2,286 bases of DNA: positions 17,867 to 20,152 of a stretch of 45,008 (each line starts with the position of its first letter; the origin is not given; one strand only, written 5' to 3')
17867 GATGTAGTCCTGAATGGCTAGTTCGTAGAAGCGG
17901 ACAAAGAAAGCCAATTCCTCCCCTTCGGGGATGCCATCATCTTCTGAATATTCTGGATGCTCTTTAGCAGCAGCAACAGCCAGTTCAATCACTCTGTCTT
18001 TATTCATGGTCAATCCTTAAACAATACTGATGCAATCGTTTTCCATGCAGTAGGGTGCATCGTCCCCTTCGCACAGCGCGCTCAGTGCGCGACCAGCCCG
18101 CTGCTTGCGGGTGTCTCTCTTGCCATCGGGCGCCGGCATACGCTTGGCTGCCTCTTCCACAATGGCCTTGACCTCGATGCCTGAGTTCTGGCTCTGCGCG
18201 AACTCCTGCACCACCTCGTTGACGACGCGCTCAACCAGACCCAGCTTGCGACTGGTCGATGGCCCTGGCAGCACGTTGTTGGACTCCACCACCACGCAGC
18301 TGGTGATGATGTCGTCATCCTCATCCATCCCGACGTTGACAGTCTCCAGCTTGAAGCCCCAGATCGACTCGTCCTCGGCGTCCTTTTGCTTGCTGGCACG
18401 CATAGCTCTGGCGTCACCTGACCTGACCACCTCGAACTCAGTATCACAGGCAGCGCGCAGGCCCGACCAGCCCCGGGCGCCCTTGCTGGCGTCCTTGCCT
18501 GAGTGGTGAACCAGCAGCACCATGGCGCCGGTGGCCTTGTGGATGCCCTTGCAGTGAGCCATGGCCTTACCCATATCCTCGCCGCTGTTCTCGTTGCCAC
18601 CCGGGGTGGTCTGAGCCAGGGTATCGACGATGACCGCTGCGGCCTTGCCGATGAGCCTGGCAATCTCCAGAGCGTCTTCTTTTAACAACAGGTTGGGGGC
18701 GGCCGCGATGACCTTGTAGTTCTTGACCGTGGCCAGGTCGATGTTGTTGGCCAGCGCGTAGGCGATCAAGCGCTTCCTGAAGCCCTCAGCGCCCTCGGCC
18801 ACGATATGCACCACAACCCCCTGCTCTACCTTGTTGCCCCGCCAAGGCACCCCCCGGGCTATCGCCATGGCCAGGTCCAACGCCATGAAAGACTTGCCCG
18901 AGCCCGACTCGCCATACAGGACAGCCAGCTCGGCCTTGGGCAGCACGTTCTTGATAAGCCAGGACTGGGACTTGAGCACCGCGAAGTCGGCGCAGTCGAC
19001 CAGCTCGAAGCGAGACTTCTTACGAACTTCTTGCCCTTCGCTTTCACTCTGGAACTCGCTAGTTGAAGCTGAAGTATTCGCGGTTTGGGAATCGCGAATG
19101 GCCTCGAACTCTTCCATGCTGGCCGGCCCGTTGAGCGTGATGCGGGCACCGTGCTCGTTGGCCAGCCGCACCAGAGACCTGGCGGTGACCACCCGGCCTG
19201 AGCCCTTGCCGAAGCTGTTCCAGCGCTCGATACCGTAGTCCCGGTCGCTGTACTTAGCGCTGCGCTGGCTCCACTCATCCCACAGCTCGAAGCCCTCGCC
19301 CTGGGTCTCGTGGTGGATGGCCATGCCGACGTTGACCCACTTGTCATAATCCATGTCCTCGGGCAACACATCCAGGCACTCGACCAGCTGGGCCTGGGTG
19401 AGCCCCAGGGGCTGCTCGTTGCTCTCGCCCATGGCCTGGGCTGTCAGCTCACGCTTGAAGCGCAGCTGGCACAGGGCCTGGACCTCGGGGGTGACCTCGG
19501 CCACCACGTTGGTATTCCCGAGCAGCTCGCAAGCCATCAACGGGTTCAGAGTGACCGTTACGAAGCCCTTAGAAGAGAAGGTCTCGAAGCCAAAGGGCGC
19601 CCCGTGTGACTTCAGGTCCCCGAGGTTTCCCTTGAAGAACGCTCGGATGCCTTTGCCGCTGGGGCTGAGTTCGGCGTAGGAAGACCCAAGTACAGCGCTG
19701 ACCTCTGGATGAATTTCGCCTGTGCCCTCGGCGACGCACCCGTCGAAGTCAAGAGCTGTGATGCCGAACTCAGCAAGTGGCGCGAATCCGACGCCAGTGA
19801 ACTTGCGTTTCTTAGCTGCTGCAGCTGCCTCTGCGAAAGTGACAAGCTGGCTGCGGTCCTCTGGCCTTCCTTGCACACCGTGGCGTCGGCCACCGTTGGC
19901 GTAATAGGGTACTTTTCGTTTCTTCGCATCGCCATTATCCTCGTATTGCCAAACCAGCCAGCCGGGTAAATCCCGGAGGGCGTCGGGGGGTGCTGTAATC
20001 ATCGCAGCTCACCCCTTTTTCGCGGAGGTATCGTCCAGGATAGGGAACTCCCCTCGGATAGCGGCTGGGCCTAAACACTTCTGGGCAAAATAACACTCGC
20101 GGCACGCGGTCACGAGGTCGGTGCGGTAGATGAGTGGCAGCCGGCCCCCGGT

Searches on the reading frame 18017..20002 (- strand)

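Call 122: search_protein_families(library=pfam, proteins=[window:18017-20002:-], max_evalue=0.001)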
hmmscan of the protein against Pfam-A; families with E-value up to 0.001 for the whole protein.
window:18017-20002:- (661 aa): 2 families
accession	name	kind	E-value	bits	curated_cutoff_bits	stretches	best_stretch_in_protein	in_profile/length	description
PF13481.12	AAA_25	-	2.5e-37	128.9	27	1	339-505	15-194/195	AAA domain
PF08707.16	PriCT_2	-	1.1e-19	71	22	1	208-281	3-77/77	Primase C terminal 2 (PriCT-2)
